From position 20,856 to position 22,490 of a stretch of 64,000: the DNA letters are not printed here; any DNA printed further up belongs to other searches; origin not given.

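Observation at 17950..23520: Low-GC island between ftsZ and a VanZ-like gene carrying a soluble multi-GAF histidine kinase, a bare REC response regulator and two unknown proteins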

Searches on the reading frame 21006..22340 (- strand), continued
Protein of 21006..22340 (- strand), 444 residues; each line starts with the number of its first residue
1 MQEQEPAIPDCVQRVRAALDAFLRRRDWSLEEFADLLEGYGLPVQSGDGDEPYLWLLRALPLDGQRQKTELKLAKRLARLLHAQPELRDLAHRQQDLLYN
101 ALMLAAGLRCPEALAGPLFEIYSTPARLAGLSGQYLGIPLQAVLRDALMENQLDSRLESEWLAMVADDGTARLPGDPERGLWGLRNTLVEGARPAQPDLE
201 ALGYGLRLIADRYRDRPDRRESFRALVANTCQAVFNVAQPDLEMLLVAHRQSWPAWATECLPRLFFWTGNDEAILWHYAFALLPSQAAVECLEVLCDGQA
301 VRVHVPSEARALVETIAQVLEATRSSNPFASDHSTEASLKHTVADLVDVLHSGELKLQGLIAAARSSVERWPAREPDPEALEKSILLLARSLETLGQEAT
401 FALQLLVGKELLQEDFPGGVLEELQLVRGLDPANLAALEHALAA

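Call 46: list_cluster_members(proteins=[L084:243-1241:+, L086:1245-2243:+, L090:8545-9561:+, L092:6432-7448:+, P0003])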
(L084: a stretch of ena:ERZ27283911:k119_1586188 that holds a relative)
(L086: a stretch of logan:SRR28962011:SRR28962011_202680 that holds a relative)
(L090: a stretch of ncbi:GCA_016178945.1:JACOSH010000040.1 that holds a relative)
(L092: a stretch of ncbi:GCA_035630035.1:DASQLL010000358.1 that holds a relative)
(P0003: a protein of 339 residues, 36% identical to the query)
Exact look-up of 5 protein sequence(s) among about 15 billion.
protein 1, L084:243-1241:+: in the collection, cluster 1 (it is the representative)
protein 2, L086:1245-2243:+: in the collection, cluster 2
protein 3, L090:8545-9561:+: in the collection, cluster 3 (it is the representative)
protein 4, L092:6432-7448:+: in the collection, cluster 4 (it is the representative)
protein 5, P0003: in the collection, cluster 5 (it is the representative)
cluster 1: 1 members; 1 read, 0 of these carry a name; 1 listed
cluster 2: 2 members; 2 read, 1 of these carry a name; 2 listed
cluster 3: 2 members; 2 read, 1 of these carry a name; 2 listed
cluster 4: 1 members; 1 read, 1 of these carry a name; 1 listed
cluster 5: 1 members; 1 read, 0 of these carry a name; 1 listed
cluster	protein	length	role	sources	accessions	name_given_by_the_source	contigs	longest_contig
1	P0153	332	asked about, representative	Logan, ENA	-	-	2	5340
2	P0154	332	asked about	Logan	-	-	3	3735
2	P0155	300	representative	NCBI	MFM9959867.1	MAG: hypothetical protein ACKV2Q_01425 [Planctomycetaceae bacterium]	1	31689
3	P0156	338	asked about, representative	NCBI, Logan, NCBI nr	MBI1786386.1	MAG: hypothetical protein HYR60_02400 [Acidobacteria bacterium] | hypothetical protein [Acidobacteriota bacterium]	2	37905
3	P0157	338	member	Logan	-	-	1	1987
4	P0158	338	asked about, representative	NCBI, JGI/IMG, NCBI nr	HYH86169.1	MAG TPA: hypothetical protein VEX60_12000 [Pyrinomonadaceae bacterium] | hypothetical protein [Pyrinomonadaceae bacterium]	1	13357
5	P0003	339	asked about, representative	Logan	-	-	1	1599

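Call 53: search_solved_structures(query=A1, max_evalue=10)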
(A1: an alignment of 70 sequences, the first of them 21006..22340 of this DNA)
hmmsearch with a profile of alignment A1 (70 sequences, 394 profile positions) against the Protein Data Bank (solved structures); distinct sequences matched with E-value up to 10: 4.
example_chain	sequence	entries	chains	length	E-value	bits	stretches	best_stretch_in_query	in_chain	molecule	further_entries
6dkm_A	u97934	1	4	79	0.17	13.9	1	62-103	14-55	DHD131_A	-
5uot_0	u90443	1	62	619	0.53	12.2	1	290-375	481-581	Interferon-induced GTP-binding protein Mx2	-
4whj_A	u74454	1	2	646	0.56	12.2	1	291-375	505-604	Interferon-induced GTP-binding protein Mx2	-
3fdd_A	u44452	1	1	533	1.4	10.8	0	189-212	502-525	L-aspartate-beta-decarboxylase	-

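Call 60: search_protein_families(library=pfam, alignment_id=A1, max_evalue=1)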
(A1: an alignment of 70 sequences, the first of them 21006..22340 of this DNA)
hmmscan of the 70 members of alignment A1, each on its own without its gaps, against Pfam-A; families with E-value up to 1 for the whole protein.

A. member 1, window:21006-22340:- (444 aa): 0 families

B. families by the number of members that match (of 70 scanned): 39 families (the first 25 are shown)
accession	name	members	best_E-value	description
PF08990.16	Docking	2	0.042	Erythronolide synthase docking domain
PF13565.12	HTH_32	2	0.078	Homeodomain-like domain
PF00313.28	CSD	1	9.4e-20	'Cold-shock' DNA-binding domain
PF02518.31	HATPase_c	1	1.5e-18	Histidine kinase-, DNA gyrase B-, and HSP90-like ATPase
PF13620.12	CarboxypepD_reg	1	2.1e-08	Carboxypeptidase regulatory-like domain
PF23456.1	CSDE1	1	0.0074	Cold shock domain-containing protein E1 CSD domain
PF14501.12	HATPase_c_5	1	0.009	GHKL domain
PF09261.16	Alpha-mann_mid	1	0.027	Alpha mannosidase middle domain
PF03007.21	WS_DGAT_cat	1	0.032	Wax ester synthase/diacylglycerol acyltransferase catalytic domain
PF24984.1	HEAT_EF3_GNC1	1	0.046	Elongation factor 3/GNC1 HEAT repeat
PF21173.2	DksA-like_N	1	0.053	DnaK suppressor protein-like, N-terminal domain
PF04655.20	APH_6_hur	1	0.064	Aminoglycoside/hydroxyurea antibiotic resistance kinase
PF14733.11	ACDC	1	0.069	AP2-coincident C-terminal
PF00531.28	Death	1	0.069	Death domain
PF10430.15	Ig_Tie2_1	1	0.083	Tie-2 Ig-like domain 1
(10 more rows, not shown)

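Call 77: find_related_loci(query=A2, collection=viral_contigs, flank=10000)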
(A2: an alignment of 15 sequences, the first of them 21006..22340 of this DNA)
Query A2 (444 aa) in viral_contigs; peptide patterns used: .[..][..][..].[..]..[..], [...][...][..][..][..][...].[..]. (x = any residue, [..] = any of these).
59 stretches matched a pattern, but none encodes a relative of the query by tblastn (E <= 1e-3).

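Call 79: search_dna_similar(query=window:21006-22340:-, collection=plasmids, mode=protein, max_evalue=0.001, max_rows=20)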
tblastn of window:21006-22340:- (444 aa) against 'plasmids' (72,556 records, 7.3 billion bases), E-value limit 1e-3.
No match.

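Call 80: list_cluster_members(proteins=[P0005, P0007, P0009, P0011, P0012, P0014, P0016, P0027, P0110, P0111])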
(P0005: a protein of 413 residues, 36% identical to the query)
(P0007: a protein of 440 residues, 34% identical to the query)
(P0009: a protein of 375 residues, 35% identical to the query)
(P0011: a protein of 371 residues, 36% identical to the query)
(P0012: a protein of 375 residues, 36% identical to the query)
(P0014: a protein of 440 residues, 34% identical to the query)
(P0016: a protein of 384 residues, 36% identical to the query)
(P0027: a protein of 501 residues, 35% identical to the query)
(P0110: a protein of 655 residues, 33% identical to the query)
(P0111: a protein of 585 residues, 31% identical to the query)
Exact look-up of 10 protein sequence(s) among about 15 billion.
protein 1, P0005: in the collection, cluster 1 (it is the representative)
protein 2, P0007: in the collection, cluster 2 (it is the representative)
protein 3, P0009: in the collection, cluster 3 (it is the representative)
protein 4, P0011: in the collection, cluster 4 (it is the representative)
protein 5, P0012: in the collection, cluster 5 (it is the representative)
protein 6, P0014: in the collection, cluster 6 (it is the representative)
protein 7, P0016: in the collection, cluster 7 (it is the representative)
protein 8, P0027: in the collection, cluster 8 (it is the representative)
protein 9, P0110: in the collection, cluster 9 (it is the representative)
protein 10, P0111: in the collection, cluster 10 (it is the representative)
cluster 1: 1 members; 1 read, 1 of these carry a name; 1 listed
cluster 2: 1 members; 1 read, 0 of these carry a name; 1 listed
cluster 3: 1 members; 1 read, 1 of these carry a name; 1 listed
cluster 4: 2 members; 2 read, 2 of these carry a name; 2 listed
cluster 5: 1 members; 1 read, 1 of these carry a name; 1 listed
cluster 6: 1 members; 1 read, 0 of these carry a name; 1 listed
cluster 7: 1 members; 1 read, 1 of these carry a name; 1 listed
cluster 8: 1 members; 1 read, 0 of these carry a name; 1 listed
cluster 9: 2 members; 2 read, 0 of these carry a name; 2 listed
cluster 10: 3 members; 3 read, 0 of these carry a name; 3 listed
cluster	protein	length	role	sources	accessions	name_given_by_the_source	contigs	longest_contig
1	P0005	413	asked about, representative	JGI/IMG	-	hypothetical protein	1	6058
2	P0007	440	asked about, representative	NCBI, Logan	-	-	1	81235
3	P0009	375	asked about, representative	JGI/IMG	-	hypothetical protein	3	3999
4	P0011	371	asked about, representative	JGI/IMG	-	hypothetical protein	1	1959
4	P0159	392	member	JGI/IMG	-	hypothetical protein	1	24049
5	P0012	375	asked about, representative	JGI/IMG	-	hypothetical protein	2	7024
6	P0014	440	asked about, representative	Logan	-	-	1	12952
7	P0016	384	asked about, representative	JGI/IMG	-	hypothetical protein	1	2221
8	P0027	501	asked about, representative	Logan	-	-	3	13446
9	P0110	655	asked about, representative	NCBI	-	-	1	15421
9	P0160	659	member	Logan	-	-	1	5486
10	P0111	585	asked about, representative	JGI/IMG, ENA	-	-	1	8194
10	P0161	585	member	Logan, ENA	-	-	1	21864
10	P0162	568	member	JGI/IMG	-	-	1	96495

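Call 81: find_encoding_contigs(protein=P0007, flank=10000, max_places=2)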
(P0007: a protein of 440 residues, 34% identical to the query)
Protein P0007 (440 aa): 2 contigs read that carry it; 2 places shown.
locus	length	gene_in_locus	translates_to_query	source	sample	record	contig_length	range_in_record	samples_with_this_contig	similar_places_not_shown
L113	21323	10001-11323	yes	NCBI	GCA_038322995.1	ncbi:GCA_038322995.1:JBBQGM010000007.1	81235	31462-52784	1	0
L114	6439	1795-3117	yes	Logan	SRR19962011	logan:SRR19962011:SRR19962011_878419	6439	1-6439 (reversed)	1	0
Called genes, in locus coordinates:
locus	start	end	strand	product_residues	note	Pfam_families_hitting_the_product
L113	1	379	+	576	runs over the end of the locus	PF20154:LNT_N, PF00795:CN_hydrolase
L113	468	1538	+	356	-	PF03462:PCRF, PF00472:RF-1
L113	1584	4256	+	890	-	PF13491:FtsK_4TM, PF17854:FtsK_alpha, PF01580:FtsK_SpoIIIE, PF09397:FtsK_gamma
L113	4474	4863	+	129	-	PF06514:PsbU (weak), PF12836:HHH_3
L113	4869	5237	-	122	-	PF01050:MannoseP_isomer, PF07883:Cupin_2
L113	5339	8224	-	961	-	PF13567:DUF4131, PF03772:Competence, PF00753:Lactamase_B, PF12706:Lactamase_B_2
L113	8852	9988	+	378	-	-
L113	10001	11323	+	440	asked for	-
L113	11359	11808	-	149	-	-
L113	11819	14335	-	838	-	PF01590:GAF (weak), PF13492:GAF_3 (faint), PF01590:GAF, PF13185:GAF_2 (weak), PF02518:HATPase_c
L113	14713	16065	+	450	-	PF06527:TniQ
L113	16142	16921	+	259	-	PF05367:Phage_endo_I (faint), PF08722:Tn7_TnsA-like_N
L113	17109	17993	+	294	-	-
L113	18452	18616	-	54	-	-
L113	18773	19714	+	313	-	PF05621:TniB, PF13401:AAA_22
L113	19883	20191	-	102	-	-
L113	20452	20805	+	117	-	-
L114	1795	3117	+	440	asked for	-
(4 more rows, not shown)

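Call 82: find_encoding_contigs(protein=P0110, flank=8000, max_places=2)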
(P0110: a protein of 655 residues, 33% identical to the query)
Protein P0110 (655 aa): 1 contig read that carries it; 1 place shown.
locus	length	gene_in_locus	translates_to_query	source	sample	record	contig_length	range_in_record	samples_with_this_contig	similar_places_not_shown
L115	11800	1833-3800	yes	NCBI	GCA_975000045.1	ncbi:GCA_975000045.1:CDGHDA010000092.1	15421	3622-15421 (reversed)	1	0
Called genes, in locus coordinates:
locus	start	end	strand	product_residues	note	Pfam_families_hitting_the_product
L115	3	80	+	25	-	?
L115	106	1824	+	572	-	PF24391:HD-CE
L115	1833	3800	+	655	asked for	-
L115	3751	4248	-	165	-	-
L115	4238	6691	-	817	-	PF01590:GAF, PF13185:GAF_2 (weak), PF13492:GAF_3 (faint), PF01590:GAF (weak), PF02518:HATPase_c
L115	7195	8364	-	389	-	PF13173:AAA_14, PF13635:DUF4143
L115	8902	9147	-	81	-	-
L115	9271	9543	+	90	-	-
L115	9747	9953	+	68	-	-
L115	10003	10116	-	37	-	-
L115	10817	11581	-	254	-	PF01925:TauE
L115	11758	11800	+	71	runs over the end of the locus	-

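Call 83: find_encoding_contigs(protein=P0111, flank=8000, max_places=2)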
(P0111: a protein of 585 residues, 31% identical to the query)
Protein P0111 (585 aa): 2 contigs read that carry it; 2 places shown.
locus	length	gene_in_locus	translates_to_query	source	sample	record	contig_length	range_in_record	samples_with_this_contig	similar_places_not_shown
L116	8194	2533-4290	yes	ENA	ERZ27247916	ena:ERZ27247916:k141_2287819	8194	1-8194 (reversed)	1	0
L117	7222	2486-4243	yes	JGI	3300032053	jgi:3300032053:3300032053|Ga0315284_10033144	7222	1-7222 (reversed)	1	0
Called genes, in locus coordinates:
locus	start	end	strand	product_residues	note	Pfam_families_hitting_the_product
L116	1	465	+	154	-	?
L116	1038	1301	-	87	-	-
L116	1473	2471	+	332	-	-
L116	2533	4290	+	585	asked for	-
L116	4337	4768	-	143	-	PF00072:Response_reg (faint)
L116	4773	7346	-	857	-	PF01590:GAF (weak), PF13185:GAF_2 (faint), PF01590:GAF (weak), PF02518:HATPase_c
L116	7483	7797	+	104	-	PF03551:PadR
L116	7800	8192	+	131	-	?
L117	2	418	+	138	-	?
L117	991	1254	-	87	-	-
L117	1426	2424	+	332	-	-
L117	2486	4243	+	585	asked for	-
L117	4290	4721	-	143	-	PF00072:Response_reg (faint)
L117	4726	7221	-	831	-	?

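Call 84: search_protein_families(library=pfam, proteins=[L115:106-1824:+, L115:1833-3800:+, L115:3751-4248:-, L113:17109-17993:+, L113:8852-9988:+, L115:7195-8364:-], max_evalue=0.01)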
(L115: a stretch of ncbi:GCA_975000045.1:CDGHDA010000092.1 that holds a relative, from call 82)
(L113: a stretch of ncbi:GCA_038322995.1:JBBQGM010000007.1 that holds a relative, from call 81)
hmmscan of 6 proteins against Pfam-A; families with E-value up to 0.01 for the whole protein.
L115:106-1824:+ (572 aa): 1 family
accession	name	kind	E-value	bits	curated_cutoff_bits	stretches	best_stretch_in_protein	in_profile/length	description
PF24391.1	HD-CE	-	1.5e-21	77.8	27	1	48-251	2-225/263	HD-CE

L115:1833-3800:+ (655 aa): 0 families

L115:3751-4248:- (165 aa): 1 family
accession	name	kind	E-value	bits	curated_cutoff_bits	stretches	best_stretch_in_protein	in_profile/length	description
PF00072.30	Response_reg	-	0.00054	20.6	30.2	0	9-65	1-52/111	Response regulator receiver domain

L113:17109-17993:+ (294 aa): 6 families
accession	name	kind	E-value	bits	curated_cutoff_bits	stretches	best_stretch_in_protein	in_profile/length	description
PF13551.12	HTH_29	-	0.00026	21.5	28.1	1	2-51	15-63/64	Winged helix-turn helix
PF13837.12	Myb_DNA-bind_4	-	0.00057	20.7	27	1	54-119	16-78/89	Myb/SANT-like DNA-binding domain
PF02796.21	HTH_7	-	0.0012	19.4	23.8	1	4-20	26-42/45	Helix-turn-helix domain of resolvase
PF01978.25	TrmB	-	0.0045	17.2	25.6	1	2-27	25-50/68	Sugar-specific transcriptional regulator TrmB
PF08279.18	HTH_11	-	0.0048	17.2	25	0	4-27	20-43/55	HTH domain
PF01475.25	FUR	-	0.0086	16.7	23.1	0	7-29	37-59/121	Ferric uptake regulator family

L113:8852-9988:+ (378 aa): 0 families

L115:7195-8364:- (389 aa): 3 families
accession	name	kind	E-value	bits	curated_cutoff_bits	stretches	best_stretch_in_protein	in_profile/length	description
PF13635.12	DUF4143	-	1e-42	146.1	28.1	1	177-337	1-160/160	Domain of unknown function (DUF4143)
PF13173.12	AAA_14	-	7.8e-18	65.2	27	1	19-114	29-128/129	AAA domain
PF09339.16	HTH_IclR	-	0.0039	17.4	22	0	195-232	8-44/52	IclR helix-turn-helix domain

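Call 87: search_protein_families(library=padloc, proteins=[L115:106-1824:+, L115:1833-3800:+, L090:9619-10017:+, L090:10001-11470:+, L116:2533-4290:+], max_evalue=0.01)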
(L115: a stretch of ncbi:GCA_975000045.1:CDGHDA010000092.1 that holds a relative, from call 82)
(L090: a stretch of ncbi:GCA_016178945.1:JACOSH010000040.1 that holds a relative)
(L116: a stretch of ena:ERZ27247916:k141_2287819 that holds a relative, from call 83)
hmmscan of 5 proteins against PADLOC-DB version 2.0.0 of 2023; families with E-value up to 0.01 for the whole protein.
L115:106-1824:+ (572 aa): 0 families

L115:1833-3800:+ (655 aa): 0 families

L090:9619-10017:+ (132 aa): 0 families

L090:10001-11470:+ (489 aa): 11 families
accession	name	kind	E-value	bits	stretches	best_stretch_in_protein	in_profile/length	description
PDLC02926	HTH_VI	-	1.8e-07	29.3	1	31-87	3-58/92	-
PDLC04142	capH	-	9.2e-06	24.7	1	27-100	4-62/103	capH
PDLC04760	PDC-M64C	-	1.6e-05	23.2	1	14-86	11-82/93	-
PDLC03949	RmrA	-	2.2e-05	21.5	1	32-86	5-58/363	-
PDLC03665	Control_protein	-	0.00049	18.3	1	31-87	10-66/77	control protein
PDLC03954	RmrA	-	0.0005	17.1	1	32-107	13-87/380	-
PDLC03946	RmrA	-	0.0007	16.4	1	33-83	6-55/357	-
PDLC04758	PDC-M64B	-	0.0012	17.3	1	27-92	28-91/123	-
PDLC04759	PDC-M64B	-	0.0013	16.8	1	27-84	24-80/135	-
PDLC03951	RmrA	-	0.0023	15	1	33-93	12-71/400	-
PDLC04775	PDC-M69A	-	0.0069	14.9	0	33-87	11-64/113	-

L116:2533-4290:+ (585 aa): 0 families

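Call 101: find_encoding_contigs(protein=P0162, flank=10000, max_places=1)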
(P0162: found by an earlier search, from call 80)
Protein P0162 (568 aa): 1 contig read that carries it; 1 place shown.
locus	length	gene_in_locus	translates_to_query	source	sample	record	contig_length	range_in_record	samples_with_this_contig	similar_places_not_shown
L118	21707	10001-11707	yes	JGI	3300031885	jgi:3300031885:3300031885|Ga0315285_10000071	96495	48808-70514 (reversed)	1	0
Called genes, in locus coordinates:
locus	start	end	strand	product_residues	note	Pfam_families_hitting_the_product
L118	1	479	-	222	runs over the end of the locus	PF13419:HAD_2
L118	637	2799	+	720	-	PF07944:Beta-AFase-like_GH127_cat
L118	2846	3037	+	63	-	-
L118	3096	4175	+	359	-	-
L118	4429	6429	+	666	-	PF16177:ACAS_N, PF00501:AMP-binding, PF13193:AMP-binding_C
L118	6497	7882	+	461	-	PF07690:MFS_1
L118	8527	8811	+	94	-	-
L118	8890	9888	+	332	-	-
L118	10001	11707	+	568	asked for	-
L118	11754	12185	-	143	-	PF00072:Response_reg (faint)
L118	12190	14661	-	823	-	PF01590:GAF (weak), PF13185:GAF_2 (faint), PF01590:GAF (weak), PF02518:HATPase_c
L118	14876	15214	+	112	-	PF03551:PadR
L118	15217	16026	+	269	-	-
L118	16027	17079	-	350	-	-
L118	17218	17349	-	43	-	-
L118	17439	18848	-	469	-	PF01120:Alpha_L_fucos, PF16757:Fucosidase_C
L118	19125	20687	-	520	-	-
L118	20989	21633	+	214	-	PF02163:Peptidase_M50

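Call 102: find_encoding_contigs(protein=P0159, flank=10000, max_places=1)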
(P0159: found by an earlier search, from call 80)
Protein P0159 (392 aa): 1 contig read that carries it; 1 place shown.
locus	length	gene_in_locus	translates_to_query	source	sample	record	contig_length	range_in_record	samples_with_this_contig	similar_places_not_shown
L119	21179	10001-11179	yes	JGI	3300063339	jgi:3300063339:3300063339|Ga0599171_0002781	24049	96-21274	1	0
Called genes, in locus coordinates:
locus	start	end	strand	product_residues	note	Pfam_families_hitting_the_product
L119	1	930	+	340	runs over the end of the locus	?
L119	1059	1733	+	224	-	PF02669:KdpC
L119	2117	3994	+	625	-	PF00672:HAMP, PF00989:PAS, PF08448:PAS_4, PF13426:PAS_9 (weak), PF00512:HisKA, PF13581:HATPase_c_2 (weak), PF02518:HATPase_c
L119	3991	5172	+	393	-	PF02702:KdpD, PF00582:Usp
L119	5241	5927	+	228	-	PF13828:DUF4190 (weak), PF10502:Peptidase_S26, PF00717:Peptidase_S24 (weak)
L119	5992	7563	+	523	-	PF13493:DUF4118, PF00512:HisKA, PF13581:HATPase_c_2 (faint), PF02518:HATPase_c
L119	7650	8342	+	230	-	PF00072:Response_reg, PF00486:Trans_reg_C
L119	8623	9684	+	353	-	-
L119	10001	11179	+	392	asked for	-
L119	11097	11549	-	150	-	PF00072:Response_reg (faint)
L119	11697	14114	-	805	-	PF01590:GAF, PF13185:GAF_2, PF13492:GAF_3 (faint), PF01590:GAF, PF13185:GAF_2, PF02518:HATPase_c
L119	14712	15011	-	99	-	-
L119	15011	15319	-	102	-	-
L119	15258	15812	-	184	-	-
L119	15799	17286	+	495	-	PF01381:HTH_3, PF12844:HTH_19, PF13413:HTH_25 (weak), PF13560:HTH_31, PF06114:Peptidase_M78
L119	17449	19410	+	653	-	PF13485:Peptidase_MA_2, PF13414:TPR_11 (faint), PF07607:DUF1570 (faint), PF13432:TPR_16 (faint), PF07719:TPR_2 (weak), PF14559:TPR_19 (weak)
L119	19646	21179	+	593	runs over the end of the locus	PF00082:Peptidase_S8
